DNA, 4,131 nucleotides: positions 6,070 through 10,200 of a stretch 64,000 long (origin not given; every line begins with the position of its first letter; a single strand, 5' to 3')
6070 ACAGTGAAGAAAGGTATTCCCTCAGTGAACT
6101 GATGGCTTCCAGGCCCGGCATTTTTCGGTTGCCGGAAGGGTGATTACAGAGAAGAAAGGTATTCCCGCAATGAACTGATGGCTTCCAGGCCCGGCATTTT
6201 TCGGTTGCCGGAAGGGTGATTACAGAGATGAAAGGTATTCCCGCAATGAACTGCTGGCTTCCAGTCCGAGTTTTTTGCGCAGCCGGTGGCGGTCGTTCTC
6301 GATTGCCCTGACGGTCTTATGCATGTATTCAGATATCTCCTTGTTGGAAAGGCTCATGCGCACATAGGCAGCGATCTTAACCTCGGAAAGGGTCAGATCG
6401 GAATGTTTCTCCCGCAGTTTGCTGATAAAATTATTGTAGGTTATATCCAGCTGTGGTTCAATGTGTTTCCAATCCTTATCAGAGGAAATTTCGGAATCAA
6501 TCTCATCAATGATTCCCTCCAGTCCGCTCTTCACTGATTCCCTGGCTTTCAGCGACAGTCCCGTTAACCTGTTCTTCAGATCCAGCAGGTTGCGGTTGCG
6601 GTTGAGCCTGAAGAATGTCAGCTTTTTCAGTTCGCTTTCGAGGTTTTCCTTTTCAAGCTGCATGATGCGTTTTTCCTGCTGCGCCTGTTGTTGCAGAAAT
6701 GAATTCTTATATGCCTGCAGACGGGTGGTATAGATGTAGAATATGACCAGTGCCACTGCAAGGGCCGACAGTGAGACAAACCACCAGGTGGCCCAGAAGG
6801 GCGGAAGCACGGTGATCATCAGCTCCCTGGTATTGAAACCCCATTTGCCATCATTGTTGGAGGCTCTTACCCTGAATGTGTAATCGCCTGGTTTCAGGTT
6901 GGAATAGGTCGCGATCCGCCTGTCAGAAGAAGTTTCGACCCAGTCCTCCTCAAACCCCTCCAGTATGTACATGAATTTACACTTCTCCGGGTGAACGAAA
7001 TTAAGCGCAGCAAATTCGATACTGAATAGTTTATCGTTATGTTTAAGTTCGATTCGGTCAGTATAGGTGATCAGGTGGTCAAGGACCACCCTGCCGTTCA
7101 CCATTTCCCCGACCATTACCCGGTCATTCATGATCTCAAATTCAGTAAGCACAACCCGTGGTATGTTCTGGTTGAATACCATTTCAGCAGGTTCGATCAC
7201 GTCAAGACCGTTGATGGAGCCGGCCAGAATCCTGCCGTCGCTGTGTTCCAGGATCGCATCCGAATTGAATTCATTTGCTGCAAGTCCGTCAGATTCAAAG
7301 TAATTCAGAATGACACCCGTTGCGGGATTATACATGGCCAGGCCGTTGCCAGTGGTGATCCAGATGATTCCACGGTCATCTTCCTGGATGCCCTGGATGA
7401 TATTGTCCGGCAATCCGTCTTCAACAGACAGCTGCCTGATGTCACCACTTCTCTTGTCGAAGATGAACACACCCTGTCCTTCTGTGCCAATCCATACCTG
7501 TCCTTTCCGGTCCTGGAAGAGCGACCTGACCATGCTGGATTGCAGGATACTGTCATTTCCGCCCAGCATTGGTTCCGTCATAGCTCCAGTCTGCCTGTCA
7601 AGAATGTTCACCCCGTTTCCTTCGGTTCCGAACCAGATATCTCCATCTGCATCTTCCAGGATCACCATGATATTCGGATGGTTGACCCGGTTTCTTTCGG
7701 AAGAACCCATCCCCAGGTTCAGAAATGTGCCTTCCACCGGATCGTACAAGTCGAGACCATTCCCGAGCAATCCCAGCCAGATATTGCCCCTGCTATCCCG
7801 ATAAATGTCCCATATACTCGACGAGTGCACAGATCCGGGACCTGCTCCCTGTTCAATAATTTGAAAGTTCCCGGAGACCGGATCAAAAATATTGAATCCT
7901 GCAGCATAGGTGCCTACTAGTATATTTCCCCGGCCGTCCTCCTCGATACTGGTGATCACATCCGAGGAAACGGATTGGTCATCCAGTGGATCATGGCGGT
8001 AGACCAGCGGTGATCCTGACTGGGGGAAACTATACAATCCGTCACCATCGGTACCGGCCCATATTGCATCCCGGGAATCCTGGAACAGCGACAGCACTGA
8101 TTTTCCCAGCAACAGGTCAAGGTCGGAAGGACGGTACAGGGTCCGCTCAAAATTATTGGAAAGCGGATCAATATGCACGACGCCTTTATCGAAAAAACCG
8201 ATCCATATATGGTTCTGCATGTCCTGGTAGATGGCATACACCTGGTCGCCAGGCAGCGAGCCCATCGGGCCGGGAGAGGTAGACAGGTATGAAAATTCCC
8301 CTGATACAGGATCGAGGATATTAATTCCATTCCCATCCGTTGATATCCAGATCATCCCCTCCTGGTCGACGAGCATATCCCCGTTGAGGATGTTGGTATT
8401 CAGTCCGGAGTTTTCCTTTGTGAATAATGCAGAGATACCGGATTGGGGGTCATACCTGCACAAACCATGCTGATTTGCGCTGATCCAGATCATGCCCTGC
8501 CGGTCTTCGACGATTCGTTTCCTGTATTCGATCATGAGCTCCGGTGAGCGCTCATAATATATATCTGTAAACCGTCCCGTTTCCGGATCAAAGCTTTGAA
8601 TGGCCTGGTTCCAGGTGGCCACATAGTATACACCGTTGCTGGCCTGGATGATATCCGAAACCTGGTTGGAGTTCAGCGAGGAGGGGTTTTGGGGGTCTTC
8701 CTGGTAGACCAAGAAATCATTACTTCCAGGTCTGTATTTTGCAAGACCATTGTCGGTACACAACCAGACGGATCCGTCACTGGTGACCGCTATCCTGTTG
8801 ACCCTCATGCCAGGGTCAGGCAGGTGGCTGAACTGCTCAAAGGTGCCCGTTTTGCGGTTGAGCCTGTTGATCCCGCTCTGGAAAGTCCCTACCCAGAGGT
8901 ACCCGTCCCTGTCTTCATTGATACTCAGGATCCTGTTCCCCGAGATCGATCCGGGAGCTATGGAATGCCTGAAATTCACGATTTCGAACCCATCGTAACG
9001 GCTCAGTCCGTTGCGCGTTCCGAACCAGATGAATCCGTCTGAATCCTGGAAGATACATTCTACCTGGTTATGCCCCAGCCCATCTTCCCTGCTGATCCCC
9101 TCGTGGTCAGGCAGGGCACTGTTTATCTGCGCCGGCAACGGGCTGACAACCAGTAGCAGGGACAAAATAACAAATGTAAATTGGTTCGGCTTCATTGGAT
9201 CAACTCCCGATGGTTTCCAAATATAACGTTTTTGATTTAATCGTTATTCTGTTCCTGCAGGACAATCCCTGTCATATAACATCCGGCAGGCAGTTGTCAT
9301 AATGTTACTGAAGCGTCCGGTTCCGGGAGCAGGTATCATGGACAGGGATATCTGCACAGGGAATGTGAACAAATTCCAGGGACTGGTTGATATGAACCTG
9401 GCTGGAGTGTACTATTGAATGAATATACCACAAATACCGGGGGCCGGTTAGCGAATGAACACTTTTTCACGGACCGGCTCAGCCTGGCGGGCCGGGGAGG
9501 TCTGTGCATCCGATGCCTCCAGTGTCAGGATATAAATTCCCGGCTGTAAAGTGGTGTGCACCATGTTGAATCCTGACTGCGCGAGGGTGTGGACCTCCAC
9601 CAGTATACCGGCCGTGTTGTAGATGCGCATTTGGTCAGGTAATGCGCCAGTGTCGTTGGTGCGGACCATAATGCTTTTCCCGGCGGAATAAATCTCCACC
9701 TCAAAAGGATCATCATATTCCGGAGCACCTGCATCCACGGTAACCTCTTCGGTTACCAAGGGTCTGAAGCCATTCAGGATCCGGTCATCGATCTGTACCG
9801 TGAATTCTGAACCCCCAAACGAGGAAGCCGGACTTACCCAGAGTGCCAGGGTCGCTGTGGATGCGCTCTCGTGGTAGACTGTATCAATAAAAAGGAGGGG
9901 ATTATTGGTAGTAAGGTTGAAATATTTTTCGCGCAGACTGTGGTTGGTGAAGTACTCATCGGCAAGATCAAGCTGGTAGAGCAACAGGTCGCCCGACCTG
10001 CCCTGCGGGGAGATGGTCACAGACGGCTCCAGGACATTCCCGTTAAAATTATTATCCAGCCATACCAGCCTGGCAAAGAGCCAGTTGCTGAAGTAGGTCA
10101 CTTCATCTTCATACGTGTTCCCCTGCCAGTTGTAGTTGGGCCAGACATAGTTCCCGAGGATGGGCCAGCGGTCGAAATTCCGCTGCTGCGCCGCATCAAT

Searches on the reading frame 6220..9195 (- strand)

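Call 5: search_protein_families(library=pfam, proteins=[window:6220-9195:-], max_evalue=0.001)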
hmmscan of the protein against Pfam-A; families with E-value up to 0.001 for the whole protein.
window:6220-9195:- (991 aa): 6 families
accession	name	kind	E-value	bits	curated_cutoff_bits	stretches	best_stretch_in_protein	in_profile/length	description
PF07494.17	Reg_prop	-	5.6e-59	188.9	20.4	3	39-62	1-24/24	Two component regulator propeller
PF07495.19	Y_Y_Y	-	4.8e-20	71.7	26.6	1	732-797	1-65/65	Y_Y_Y domain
PF08450.18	SGL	-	6.6e-11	42.7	26.3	0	185-289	10-106/246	SMP-30/Gluconolactonase/LRE-like region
PF16819.11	DUF5074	-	7.8e-08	32.2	27.2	0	172-251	139-214/353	Domain of unknown function (DUF5074)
PF15533.11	Ntox33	-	2.5e-05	25.1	28.4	0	457-479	31-53/65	Bacterial toxin 33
PF21959.2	DUF6923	-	0.00062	20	27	0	176-311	87-223/234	Repeat of unknown function (DUF6923)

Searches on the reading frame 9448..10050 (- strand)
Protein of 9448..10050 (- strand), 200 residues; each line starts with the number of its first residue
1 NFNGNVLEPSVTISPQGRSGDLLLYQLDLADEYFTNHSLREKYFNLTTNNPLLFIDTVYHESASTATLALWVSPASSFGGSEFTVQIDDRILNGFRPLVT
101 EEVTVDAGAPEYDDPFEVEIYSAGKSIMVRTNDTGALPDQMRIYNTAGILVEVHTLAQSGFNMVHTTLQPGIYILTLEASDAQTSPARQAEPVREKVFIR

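Call 68: search_protein_families(library=pfam, proteins=[window:9448-10050:-], max_evalue=0.01)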
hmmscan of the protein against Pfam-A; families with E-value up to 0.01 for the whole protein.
window:9448-10050:- (200 aa): 1 family
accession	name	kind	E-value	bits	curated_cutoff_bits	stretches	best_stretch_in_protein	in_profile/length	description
PF18962.6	Por_Secre_tail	-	0.0076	17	27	0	136-184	19-69/75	Secretion system C-terminal sorting domain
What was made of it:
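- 9448..11940 (-): CotH-family protein, secreted (signal peptide; weak T9SS sorting-domain hit); recurrent neighbour. Por_Secre_tail only 17 bits (call 68).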
